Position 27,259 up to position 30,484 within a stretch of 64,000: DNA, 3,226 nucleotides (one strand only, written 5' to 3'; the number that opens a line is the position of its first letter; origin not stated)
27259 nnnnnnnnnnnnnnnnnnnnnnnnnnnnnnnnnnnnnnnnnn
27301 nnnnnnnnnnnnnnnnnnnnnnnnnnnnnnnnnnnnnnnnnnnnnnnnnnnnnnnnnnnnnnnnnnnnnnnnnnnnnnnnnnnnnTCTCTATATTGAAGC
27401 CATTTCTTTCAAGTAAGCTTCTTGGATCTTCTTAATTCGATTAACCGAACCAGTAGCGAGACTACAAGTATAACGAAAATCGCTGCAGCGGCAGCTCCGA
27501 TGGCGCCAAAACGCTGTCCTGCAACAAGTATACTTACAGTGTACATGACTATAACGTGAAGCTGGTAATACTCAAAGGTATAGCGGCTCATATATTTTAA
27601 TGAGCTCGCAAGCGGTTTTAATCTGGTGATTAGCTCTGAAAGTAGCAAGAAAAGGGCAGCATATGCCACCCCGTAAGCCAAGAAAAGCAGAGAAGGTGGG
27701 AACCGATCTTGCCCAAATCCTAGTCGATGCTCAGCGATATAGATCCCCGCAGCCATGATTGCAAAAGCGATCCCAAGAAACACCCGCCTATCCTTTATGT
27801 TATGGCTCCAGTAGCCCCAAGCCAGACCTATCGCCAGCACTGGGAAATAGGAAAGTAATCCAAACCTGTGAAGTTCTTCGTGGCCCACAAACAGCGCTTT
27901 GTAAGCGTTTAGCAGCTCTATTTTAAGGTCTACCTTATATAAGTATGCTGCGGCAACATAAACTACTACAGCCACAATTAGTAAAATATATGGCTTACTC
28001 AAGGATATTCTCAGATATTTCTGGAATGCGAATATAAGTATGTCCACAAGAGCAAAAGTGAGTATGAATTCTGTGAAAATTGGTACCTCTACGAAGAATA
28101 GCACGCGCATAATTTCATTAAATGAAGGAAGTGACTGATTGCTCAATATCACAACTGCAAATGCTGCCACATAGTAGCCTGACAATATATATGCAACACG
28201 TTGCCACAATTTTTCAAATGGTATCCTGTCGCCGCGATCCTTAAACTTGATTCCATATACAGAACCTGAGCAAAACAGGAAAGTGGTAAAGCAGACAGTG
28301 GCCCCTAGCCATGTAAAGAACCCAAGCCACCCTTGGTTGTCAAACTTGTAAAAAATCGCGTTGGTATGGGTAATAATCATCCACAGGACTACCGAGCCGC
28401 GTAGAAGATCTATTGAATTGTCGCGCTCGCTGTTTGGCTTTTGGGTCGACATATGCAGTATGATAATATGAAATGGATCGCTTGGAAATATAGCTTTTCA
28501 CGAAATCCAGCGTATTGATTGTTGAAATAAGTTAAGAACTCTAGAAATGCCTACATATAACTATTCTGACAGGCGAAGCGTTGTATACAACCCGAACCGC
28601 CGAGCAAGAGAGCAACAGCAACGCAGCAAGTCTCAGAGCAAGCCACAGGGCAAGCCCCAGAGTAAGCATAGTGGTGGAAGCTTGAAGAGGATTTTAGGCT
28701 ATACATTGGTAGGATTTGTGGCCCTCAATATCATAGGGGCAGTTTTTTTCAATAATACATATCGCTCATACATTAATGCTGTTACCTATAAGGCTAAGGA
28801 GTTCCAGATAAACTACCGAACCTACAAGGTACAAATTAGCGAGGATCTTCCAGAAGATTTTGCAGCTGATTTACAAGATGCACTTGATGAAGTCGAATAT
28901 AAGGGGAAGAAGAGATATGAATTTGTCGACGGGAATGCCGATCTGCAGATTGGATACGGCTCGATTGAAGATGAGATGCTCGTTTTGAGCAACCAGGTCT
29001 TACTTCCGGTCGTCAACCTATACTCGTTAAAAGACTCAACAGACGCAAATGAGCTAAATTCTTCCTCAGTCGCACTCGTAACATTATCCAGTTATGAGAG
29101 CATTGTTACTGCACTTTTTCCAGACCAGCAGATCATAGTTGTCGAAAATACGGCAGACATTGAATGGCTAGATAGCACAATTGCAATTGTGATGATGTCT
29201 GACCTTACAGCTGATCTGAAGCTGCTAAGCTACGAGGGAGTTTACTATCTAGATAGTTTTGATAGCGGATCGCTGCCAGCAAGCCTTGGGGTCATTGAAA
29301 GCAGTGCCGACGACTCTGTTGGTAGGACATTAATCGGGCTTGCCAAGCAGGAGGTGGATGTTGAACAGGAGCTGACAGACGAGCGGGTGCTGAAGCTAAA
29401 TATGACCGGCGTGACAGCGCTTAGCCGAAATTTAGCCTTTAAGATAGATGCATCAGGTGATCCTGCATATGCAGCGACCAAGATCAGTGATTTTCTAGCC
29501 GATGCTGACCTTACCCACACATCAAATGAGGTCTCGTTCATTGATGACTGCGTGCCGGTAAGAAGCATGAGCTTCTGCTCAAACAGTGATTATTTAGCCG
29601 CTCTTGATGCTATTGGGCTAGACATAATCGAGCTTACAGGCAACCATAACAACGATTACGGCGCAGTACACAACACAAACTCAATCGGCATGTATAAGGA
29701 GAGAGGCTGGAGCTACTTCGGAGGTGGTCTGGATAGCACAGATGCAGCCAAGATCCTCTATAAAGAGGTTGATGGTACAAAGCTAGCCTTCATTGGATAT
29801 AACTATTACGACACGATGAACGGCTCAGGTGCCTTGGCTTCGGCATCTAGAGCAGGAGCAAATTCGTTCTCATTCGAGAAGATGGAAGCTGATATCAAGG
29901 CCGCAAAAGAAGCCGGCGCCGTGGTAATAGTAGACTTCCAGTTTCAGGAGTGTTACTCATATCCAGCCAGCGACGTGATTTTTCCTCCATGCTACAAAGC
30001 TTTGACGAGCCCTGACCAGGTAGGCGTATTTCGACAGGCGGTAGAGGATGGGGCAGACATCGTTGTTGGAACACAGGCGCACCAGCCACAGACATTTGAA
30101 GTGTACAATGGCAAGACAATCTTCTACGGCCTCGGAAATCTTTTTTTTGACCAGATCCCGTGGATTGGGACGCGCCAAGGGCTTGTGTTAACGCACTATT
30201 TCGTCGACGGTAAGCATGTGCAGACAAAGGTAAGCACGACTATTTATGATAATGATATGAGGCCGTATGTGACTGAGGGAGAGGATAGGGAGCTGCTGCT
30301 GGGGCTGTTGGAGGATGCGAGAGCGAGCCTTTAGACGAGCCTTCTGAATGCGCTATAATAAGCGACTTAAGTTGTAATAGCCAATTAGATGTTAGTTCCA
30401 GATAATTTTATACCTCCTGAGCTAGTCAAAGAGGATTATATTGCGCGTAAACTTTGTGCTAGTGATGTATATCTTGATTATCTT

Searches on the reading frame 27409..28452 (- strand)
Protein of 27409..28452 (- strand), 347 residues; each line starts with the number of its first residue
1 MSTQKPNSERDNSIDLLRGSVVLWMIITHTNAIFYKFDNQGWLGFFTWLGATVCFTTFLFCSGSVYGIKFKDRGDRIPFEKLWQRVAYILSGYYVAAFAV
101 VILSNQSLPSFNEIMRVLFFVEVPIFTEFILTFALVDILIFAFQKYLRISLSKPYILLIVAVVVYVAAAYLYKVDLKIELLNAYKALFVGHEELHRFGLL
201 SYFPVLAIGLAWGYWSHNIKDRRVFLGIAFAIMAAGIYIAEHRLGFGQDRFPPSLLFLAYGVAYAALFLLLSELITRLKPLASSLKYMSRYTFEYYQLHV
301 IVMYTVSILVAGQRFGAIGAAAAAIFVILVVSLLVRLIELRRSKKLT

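Call 89: search_protein_families(library=pfam, proteins=[window:27409-28452:-], max_evalue=0.00001)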
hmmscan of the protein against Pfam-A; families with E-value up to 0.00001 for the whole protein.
window:27409-28452:- (347 aa): 2 families
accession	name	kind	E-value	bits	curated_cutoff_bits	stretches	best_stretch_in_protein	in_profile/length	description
PF01757.29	Acyl_transf_3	-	1.9e-14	53.9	31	1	12-335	2-324/326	Acyltransferase domain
PF07786.18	HGSNAT_cat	-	5.4e-08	33.1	22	1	10-225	1-193/222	Heparan-alpha-glucosaminide N-acetyltransferase, catalytic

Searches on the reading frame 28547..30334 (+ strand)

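Call 62: search_protein_families(library=pfam, proteins=[window:28547-30334:+], max_evalue=0.00001)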
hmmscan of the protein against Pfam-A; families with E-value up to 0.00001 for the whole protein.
window:28547-30334:+ (595 aa): 1 family
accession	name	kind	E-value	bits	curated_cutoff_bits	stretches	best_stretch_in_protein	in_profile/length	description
PF09587.15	PGA_cap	-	8e-36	124.3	27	1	285-536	3-255/255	Bacterial capsule synthesis protein PGA_cap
